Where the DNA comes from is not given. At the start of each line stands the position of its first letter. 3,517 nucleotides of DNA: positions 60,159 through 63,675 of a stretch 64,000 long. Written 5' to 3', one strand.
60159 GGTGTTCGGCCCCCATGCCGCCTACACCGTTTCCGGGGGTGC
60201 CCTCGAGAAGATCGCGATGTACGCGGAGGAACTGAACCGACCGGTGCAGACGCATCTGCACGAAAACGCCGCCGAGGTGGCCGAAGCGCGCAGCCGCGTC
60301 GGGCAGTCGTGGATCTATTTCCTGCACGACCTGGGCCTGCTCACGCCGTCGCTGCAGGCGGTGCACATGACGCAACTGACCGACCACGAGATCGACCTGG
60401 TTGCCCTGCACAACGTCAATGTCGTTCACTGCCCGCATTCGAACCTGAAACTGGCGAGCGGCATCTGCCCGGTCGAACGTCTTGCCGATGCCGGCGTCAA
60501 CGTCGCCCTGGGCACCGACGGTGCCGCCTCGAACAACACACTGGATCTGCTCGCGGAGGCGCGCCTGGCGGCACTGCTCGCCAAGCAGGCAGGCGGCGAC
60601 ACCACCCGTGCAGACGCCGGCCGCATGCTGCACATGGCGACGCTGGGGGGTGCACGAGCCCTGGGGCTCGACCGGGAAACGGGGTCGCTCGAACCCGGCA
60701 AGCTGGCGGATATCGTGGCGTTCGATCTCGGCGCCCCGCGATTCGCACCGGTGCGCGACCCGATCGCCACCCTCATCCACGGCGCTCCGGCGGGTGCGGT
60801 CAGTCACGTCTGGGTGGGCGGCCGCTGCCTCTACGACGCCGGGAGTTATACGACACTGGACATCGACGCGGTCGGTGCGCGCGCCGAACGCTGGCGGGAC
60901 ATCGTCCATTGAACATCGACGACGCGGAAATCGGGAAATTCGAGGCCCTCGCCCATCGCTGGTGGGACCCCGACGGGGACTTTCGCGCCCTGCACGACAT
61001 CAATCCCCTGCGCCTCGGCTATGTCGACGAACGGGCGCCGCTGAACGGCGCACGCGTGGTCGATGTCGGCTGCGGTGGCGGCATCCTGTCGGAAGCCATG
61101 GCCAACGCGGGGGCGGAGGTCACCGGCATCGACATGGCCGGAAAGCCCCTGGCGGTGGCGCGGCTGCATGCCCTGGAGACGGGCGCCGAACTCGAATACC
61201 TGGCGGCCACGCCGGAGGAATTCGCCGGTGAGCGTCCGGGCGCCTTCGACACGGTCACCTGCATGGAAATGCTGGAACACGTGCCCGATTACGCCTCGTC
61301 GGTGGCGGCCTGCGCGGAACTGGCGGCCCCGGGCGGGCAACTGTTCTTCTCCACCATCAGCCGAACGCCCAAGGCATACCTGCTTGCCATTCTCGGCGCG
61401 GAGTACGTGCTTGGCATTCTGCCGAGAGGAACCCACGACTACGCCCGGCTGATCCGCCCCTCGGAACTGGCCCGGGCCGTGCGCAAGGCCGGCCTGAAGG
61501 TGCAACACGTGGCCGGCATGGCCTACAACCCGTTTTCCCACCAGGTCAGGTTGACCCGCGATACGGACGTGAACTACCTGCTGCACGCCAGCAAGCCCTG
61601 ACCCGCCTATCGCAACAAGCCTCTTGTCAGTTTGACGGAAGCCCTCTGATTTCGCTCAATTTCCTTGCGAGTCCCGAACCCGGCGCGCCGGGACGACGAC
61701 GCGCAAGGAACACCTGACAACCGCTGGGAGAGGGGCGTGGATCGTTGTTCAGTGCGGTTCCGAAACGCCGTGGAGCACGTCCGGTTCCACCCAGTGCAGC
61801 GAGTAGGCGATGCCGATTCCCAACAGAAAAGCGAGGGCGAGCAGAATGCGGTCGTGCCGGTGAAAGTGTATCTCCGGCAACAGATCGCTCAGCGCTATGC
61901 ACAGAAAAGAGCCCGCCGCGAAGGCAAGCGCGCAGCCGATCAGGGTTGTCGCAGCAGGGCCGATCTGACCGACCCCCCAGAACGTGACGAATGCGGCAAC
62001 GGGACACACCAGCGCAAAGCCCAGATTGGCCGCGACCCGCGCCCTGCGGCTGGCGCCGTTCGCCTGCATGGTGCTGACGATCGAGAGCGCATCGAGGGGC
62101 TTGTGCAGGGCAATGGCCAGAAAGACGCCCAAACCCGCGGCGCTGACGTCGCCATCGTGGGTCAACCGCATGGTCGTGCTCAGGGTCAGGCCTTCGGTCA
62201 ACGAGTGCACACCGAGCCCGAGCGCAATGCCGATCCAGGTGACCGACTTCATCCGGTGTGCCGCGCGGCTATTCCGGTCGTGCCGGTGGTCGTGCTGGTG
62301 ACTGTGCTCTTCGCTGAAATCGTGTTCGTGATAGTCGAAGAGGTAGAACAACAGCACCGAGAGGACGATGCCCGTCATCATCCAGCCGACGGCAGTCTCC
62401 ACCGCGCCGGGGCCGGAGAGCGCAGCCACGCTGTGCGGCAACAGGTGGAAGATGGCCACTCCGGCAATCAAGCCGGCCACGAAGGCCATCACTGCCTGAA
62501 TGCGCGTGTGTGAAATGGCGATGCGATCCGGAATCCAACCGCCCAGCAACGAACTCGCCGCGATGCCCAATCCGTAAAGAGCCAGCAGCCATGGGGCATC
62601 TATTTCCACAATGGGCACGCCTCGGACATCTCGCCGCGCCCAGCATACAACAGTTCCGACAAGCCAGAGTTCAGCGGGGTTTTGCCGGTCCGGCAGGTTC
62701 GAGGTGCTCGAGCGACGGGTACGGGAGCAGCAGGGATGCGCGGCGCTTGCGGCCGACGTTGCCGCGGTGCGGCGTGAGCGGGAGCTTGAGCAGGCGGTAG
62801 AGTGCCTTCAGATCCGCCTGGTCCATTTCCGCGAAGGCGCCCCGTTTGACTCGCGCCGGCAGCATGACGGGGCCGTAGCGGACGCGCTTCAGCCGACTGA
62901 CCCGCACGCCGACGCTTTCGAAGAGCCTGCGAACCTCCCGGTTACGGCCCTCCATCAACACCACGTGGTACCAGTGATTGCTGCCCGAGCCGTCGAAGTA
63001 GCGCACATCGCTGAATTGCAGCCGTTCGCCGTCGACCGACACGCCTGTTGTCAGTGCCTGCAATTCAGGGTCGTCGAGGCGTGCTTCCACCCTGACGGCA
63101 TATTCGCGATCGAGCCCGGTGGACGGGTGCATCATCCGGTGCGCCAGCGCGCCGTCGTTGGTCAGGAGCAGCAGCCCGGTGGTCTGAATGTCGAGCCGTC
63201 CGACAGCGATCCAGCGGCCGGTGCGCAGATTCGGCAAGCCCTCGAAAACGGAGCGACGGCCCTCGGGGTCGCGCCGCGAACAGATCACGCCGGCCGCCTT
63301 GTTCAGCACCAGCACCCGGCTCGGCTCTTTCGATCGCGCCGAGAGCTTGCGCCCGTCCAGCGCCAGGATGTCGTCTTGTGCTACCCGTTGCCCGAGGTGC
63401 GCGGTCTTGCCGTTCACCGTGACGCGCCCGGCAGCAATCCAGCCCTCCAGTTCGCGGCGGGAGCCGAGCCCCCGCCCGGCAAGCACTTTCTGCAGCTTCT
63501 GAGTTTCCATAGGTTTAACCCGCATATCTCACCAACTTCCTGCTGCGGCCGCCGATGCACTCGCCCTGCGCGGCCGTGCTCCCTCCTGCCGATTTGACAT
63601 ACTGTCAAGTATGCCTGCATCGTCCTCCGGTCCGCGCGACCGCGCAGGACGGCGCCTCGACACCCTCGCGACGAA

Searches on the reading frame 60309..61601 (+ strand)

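Call 77: search_protein_families(library=pfam, max_evalue=0.001, proteins=[window:60309-61601:+])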
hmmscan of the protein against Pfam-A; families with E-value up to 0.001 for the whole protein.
window:60309-61601:+ (430 aa): 8 families
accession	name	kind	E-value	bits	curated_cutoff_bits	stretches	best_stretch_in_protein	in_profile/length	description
PF13489.12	Methyltransf_23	-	1.9e-21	77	27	1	245-400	21-163/164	Methyltransferase domain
PF08241.18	Methyltransf_11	-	5.8e-17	62.6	21.2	1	251-347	1-95/95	Methyltransferase domain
PF13649.12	Methyltransf_25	-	4.7e-15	56.5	27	1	250-343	1-97/97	Methyltransferase domain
PF08242.18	Methyltransf_12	-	1.1e-12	49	30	1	251-345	1-98/98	Methyltransferase domain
PF13847.12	Methyltransf_31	-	6.1e-10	39.4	27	1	247-351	4-113/145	Methyltransferase domain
PF02353.26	CMAS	-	3.7e-07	30.2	27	1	246-401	62-215/273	Mycolic acid cyclopropane synthetase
PF01209.24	Ubie_methyltran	-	6.6e-07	29.4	20.1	1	241-372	42-175/233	ubiE/COQ5 methyltransferase family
PF06325.19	PrmA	-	0.00039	20.4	22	1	244-297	159-213/296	Ribosomal protein L11 methyltransferase (PrmA)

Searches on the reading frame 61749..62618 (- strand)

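Call 77: search_protein_families(library=pfam, max_evalue=0.001, proteins=[window:61749-62618:-])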
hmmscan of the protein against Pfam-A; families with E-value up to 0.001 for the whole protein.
window:61749-62618:- (289 aa): 1 family
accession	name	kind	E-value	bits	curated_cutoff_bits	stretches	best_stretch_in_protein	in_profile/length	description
PF02535.28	Zip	-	2e-27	96.7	35.1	2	99-271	146-319/323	ZIP Zinc transporter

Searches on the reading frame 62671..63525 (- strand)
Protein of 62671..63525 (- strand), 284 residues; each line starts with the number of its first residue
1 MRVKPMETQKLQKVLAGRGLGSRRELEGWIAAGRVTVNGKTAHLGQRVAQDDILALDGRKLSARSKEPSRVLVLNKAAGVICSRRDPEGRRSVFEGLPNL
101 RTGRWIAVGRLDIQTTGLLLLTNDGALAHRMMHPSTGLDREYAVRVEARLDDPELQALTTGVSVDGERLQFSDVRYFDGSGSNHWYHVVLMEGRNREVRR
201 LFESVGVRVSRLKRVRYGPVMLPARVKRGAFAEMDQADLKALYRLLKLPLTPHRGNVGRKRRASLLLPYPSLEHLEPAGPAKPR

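Call 77: search_protein_families(library=pfam, max_evalue=0.001, proteins=[window:62671-63525:-])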
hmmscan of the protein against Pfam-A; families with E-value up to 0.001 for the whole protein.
window:62671-63525:- (284 aa): 2 families
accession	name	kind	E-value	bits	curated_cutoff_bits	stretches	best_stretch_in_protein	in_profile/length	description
PF00849.27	PseudoU_synth_2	-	8.4e-18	65.5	26.8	1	71-203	2-151/152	RNA pseudouridylate synthase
PF01479.30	S4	-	2.2e-08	34.1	22.8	1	10-53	2-47/48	S4 domain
